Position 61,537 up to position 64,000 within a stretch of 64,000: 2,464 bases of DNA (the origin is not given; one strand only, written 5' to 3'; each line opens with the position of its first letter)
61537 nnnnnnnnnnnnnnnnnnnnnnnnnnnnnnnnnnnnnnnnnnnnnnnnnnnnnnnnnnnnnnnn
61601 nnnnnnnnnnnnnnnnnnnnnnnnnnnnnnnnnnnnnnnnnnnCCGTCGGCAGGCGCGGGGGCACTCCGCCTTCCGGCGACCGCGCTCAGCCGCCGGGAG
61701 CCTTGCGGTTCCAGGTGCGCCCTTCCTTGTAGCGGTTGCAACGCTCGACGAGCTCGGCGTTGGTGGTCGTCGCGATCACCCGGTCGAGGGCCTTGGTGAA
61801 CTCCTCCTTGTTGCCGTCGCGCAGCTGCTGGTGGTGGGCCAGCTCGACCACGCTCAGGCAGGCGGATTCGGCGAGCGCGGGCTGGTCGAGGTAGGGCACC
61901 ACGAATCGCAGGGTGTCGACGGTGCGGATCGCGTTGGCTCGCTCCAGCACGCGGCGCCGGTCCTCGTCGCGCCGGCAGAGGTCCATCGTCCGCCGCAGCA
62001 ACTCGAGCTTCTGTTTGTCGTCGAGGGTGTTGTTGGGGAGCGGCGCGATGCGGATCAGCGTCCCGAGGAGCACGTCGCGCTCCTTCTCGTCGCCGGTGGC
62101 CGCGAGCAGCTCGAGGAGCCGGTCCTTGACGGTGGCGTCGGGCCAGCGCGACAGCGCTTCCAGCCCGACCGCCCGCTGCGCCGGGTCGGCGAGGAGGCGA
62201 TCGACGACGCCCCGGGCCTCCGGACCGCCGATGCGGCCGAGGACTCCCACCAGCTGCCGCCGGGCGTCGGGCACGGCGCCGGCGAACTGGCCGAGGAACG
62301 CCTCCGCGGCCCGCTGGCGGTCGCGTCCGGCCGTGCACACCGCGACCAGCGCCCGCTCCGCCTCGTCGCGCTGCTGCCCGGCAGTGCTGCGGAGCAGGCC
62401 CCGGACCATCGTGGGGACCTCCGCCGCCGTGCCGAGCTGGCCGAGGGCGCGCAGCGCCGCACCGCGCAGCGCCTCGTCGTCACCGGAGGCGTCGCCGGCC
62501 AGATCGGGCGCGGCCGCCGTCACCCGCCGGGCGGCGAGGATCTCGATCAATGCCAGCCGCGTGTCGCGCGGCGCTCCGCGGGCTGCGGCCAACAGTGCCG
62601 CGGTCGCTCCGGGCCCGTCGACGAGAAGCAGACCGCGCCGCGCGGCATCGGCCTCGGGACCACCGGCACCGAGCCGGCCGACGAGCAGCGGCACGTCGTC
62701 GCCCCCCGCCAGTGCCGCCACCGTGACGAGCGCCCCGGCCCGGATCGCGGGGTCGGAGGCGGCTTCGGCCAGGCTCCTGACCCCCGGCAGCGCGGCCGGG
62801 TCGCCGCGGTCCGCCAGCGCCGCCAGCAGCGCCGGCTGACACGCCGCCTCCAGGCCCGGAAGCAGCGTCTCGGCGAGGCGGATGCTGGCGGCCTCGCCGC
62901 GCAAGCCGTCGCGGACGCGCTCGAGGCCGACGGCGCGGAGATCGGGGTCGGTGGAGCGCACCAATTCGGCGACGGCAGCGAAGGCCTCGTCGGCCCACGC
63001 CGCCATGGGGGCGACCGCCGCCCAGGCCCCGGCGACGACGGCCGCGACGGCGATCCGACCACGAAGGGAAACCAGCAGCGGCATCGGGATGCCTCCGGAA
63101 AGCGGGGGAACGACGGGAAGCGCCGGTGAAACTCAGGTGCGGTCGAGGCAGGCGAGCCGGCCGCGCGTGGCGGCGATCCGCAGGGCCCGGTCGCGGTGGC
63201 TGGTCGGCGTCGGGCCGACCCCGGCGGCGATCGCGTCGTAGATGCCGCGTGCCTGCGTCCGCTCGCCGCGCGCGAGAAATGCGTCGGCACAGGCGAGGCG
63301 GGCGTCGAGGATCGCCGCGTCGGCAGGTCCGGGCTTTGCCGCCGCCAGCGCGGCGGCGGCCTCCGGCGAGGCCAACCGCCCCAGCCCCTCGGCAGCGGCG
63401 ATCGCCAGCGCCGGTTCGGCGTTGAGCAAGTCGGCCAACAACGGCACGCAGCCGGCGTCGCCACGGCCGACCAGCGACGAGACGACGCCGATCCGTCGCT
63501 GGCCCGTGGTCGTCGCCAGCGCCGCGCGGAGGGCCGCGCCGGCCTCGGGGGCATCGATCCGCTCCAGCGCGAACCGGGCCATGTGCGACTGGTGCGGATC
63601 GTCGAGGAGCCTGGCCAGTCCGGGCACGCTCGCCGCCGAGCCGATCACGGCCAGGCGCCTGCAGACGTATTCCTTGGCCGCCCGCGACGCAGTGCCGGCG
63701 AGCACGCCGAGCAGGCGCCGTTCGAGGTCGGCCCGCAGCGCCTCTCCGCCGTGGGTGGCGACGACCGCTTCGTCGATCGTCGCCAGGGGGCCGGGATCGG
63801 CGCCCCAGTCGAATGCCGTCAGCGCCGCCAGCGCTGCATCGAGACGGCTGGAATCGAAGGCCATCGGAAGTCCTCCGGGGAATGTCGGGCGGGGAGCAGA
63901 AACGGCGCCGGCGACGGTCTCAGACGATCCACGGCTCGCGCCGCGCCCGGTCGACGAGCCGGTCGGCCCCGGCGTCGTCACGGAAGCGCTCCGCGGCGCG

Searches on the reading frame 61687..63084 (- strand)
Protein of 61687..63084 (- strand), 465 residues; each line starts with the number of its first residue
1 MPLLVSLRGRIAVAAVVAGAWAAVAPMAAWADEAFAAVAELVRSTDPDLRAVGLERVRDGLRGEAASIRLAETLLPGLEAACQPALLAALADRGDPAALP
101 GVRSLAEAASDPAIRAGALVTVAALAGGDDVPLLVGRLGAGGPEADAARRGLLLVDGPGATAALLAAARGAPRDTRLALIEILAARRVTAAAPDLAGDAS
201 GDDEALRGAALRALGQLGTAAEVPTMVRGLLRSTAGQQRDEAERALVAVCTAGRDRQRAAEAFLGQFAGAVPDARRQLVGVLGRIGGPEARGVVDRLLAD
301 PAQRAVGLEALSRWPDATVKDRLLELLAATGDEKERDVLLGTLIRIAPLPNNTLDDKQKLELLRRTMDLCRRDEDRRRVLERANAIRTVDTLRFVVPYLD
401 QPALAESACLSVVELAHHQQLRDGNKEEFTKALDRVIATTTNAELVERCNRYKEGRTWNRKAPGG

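Call 90: search_protein_families(library=pfam, proteins=[window:61687-63084:-], max_evalue=0.0001)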
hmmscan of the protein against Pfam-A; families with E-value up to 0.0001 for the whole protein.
window:61687-63084:- (465 aa): 1 family
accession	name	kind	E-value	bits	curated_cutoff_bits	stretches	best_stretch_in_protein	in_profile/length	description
PF13646.12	HEAT_2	-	8.6e-11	42.4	27.7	1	162-246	2-87/88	HEAT repeats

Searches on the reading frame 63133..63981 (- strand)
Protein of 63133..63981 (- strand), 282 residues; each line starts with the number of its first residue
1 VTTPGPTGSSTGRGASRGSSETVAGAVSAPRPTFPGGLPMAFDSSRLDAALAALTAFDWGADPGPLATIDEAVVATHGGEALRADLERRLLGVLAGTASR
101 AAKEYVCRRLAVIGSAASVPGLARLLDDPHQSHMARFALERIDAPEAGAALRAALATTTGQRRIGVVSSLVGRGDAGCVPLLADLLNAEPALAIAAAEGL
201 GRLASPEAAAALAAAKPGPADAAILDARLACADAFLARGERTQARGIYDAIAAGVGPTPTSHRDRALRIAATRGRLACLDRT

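Call 90: search_protein_families(library=pfam, proteins=[window:63133-63981:-], max_evalue=0.0001)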
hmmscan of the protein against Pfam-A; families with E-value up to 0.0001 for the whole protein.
window:63133-63981:- (282 aa): 1 family
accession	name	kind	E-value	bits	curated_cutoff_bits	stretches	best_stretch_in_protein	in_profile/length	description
PF13646.12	HEAT_2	-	1.9e-06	28.5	27.7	0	91-170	5-87/88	HEAT repeats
